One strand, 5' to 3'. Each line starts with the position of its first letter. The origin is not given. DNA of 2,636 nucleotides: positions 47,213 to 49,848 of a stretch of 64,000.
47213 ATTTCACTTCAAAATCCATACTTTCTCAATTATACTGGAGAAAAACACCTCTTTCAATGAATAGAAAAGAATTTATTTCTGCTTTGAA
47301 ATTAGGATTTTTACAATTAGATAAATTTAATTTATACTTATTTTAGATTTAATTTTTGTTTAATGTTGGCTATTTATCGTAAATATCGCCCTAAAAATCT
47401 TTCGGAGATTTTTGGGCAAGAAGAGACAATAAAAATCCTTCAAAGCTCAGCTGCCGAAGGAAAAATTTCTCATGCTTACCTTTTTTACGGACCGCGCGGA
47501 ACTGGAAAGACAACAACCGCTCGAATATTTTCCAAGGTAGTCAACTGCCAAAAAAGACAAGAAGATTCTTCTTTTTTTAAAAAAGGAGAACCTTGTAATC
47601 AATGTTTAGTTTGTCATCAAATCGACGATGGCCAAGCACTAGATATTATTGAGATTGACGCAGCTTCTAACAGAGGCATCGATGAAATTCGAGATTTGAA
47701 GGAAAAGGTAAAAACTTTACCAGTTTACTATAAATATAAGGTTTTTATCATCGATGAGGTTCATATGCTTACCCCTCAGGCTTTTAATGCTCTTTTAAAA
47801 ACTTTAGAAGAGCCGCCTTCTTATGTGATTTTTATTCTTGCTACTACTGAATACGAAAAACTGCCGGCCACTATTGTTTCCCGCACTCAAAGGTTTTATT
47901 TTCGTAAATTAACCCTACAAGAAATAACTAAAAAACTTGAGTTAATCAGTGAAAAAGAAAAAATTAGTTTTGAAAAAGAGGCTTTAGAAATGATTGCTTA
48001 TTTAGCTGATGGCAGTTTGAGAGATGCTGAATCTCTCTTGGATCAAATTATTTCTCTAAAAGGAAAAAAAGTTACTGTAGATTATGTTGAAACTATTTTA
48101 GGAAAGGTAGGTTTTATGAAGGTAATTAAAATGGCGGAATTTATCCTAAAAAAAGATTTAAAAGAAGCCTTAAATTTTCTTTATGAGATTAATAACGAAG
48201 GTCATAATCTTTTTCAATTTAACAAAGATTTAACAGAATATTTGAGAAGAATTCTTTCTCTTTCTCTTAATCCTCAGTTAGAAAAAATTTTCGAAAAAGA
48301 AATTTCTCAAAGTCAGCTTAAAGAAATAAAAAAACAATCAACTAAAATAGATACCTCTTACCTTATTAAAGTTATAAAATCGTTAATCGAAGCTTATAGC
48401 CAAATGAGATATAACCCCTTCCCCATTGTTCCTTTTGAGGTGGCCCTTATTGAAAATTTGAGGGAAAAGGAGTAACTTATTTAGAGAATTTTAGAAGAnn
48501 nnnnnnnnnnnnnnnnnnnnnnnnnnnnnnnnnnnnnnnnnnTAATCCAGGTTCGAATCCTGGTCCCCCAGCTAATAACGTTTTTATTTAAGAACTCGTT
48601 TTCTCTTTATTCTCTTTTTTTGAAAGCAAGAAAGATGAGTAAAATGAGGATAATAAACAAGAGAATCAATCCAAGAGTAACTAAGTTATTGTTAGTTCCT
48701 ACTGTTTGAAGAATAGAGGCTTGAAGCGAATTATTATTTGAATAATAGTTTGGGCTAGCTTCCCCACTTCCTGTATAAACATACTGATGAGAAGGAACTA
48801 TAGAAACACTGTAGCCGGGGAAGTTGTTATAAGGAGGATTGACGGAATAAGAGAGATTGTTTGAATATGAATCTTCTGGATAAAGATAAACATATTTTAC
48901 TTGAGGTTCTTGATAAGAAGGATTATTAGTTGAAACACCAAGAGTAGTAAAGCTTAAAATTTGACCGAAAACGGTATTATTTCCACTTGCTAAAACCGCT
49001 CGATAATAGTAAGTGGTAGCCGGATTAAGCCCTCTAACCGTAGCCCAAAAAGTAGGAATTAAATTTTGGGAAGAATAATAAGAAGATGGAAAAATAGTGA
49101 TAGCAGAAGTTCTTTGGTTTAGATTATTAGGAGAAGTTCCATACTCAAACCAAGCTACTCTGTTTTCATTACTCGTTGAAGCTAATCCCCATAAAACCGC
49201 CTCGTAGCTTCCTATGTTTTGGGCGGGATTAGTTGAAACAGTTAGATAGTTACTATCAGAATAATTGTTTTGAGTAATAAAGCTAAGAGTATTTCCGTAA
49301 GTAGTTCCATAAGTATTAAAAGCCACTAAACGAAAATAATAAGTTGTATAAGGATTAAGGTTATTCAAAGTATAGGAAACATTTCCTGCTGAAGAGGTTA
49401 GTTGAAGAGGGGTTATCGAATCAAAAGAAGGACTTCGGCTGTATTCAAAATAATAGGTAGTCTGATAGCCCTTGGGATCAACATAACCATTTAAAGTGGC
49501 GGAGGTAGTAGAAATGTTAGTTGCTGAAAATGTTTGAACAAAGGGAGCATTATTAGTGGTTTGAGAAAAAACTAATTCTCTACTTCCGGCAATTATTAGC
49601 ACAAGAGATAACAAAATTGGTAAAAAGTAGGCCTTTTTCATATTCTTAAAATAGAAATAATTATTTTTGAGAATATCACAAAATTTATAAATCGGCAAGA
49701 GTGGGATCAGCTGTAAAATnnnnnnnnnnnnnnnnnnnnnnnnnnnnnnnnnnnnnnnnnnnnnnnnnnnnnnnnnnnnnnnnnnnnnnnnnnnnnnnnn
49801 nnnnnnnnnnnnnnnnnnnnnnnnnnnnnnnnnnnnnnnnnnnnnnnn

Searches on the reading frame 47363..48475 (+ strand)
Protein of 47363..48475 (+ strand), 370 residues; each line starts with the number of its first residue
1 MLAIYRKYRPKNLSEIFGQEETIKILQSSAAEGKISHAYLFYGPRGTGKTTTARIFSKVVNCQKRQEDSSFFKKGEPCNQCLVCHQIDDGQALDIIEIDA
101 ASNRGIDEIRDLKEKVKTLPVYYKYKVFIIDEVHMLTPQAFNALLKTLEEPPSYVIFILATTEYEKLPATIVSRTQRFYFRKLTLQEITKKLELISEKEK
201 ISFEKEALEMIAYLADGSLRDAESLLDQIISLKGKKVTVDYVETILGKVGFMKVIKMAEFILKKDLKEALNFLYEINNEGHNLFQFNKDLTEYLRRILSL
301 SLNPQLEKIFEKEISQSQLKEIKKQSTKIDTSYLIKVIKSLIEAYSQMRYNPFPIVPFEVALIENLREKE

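Call 59: search_protein_families(library=pfam, proteins=[window:47363-48475:+], max_evalue=0.0001)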
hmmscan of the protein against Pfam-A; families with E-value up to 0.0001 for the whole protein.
window:47363-48475:+ (370 aa): 7 families
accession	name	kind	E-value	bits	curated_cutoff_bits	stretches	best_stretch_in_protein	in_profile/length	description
PF13177.12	DNA_pol3_delta2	-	2.5e-46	158.1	27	1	18-183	1-160/161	DNA polymerase III, delta subunit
PF22608.2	DNAX_ATPase_lid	-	1.5e-14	53.9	27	1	187-231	1-45/49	DNA polymerase III clamp loader subunit, ATPase lid domain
PF00004.35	AAA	-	1e-13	52.3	21.2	1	39-180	1-128/131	ATPase family associated with various cellular activities (AAA)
PF12169.13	DNA_pol3_gamma3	-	1.6e-09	38.1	24.4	1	237-363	1-125/143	DNA polymerase III subunits gamma and tau domain III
PF05496.18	RuvB_N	-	2.7e-07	30.9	27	1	9-98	2-93/159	Holliday junction DNA helicase RuvB P-loop domain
PF13401.12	AAA_22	-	2.8e-06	28.1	27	1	40-160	9-121/130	AAA domain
PF07728.20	AAA_5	-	1.5e-05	25.4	22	0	40-64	3-27/139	AAA domain (dynein-related subfamily)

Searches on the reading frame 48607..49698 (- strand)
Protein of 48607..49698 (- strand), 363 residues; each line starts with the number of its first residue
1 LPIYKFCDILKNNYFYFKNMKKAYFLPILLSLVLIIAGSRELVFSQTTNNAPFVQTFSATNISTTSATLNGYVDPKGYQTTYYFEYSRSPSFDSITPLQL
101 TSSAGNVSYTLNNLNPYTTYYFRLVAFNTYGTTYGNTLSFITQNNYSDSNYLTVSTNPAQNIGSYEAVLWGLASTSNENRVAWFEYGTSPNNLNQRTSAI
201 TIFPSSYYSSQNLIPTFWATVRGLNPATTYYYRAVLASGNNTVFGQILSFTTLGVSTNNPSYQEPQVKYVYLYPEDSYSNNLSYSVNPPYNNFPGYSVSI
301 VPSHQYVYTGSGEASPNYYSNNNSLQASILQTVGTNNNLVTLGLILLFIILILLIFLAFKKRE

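Call 59: search_protein_families(library=pfam, proteins=[window:48607-49698:-], max_evalue=0.0001)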
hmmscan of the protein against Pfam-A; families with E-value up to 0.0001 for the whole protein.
window:48607-49698:- (363 aa): 3 families
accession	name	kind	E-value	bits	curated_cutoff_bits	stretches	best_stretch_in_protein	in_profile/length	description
PF16656.11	Pur_ac_phosph_N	-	5.7e-09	36.9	30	1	175-252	21-93/93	Purple acid Phosphatase, N-terminal domain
PF00041.27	fn3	-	1.6e-06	28.7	25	1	55-132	4-74/84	Fibronectin type III domain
PF16655.11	PhoD_N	-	1.4e-05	25.9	30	0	210-246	52-87/90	PhoD-like phosphatase, N-terminal domain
